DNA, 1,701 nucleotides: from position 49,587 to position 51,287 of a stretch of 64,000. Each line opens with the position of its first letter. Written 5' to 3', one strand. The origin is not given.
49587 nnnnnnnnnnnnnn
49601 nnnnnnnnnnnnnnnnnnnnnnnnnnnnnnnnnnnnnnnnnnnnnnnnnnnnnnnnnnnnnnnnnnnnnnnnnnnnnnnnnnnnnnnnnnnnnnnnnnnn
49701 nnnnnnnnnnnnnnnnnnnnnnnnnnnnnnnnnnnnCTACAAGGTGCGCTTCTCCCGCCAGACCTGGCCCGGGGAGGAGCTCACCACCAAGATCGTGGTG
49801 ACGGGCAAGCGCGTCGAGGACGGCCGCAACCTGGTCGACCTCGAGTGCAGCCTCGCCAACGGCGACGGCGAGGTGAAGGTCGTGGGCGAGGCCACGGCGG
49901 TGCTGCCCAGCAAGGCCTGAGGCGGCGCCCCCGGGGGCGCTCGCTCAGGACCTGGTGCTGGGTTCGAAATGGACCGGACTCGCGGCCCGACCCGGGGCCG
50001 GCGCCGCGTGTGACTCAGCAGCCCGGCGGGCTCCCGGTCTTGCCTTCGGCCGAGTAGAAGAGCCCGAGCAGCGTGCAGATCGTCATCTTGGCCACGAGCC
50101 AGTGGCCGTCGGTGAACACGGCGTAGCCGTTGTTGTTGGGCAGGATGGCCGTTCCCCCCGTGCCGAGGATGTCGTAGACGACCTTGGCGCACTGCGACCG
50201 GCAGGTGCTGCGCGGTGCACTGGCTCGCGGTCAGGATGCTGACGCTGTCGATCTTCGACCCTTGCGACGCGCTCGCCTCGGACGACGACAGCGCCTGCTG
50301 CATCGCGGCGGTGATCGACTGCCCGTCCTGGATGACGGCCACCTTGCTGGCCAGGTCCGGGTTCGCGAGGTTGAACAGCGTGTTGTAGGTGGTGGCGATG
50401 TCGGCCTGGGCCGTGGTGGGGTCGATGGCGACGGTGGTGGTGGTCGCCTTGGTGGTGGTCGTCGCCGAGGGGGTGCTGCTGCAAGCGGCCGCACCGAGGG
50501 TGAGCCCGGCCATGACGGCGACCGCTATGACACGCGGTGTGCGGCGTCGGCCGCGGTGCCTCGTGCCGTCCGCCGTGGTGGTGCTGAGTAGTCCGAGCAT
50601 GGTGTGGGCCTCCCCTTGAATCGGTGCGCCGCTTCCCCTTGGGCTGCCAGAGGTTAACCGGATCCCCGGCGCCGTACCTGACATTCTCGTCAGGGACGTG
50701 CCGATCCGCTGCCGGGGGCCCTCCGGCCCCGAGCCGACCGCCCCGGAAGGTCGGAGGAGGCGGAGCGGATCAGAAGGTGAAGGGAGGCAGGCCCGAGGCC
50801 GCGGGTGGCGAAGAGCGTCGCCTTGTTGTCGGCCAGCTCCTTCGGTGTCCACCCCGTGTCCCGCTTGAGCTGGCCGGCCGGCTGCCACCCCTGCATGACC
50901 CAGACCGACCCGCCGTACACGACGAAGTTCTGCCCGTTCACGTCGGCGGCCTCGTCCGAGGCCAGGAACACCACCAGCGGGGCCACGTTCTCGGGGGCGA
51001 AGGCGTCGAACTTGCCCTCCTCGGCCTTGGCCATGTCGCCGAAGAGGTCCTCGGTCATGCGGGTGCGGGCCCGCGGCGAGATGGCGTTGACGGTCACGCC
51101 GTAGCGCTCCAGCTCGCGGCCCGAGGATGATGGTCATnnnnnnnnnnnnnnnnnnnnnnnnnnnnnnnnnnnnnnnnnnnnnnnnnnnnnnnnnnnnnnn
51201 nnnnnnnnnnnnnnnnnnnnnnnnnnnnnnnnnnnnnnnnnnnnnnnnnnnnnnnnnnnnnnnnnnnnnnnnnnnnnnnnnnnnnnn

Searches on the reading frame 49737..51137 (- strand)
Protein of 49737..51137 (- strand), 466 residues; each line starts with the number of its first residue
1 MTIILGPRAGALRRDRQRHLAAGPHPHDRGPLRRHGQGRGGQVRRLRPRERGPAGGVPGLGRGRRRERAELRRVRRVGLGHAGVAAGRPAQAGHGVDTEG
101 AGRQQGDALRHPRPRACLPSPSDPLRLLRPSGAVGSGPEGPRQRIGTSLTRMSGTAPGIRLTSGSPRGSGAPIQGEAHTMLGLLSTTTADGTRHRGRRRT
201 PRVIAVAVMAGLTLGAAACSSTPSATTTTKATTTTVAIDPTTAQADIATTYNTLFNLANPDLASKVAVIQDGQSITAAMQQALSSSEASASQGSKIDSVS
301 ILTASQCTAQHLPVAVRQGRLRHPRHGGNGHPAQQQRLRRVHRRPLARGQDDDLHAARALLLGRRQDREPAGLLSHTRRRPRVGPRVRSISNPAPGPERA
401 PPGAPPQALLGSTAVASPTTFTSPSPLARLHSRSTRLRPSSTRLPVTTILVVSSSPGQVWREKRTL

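Call 43: list_cluster_members(proteins=[window:49737-51137:-, window:54117-55925:+, window:59133-61370:+, window:42064-43296:-, window:38615-39496:-, window:30084-31058:-, window:25223-26173:+, window:19383-20411:+])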
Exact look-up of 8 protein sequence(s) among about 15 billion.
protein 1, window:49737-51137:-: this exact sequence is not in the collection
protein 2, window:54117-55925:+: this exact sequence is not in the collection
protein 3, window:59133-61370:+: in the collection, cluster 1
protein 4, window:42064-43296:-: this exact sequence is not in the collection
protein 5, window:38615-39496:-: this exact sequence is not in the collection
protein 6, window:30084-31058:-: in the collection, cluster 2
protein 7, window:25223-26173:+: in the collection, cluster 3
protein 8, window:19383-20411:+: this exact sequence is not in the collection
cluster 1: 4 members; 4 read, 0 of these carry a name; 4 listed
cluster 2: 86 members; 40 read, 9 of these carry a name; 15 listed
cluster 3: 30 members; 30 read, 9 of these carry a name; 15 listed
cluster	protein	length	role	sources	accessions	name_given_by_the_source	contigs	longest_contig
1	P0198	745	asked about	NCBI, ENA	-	-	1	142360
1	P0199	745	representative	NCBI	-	-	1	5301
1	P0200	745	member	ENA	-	-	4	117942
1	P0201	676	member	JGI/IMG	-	-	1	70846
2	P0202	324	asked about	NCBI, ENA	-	-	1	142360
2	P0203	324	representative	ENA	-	-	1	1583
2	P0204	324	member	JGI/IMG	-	nitronate monooxygenase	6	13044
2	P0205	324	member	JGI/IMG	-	nitronate monooxygenase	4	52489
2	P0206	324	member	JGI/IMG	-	nitronate monooxygenase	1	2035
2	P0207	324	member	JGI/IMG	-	nitronate monooxygenase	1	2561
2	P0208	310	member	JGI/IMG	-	nitronate monooxygenase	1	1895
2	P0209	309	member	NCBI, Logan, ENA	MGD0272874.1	MAG: nitronate monooxygenase [Gaiellaceae bacterium]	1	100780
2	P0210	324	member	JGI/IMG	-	nitronate monooxygenase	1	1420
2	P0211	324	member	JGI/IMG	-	NAD(P)H-dependent flavin oxidoreductase YrpB (nitropropane dioxygenase family)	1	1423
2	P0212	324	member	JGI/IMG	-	nitronate monooxygenase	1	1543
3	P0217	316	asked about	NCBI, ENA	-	-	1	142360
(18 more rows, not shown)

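Call 45: find_encoding_contigs(protein=P0217, flank=6000, max_places=4)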
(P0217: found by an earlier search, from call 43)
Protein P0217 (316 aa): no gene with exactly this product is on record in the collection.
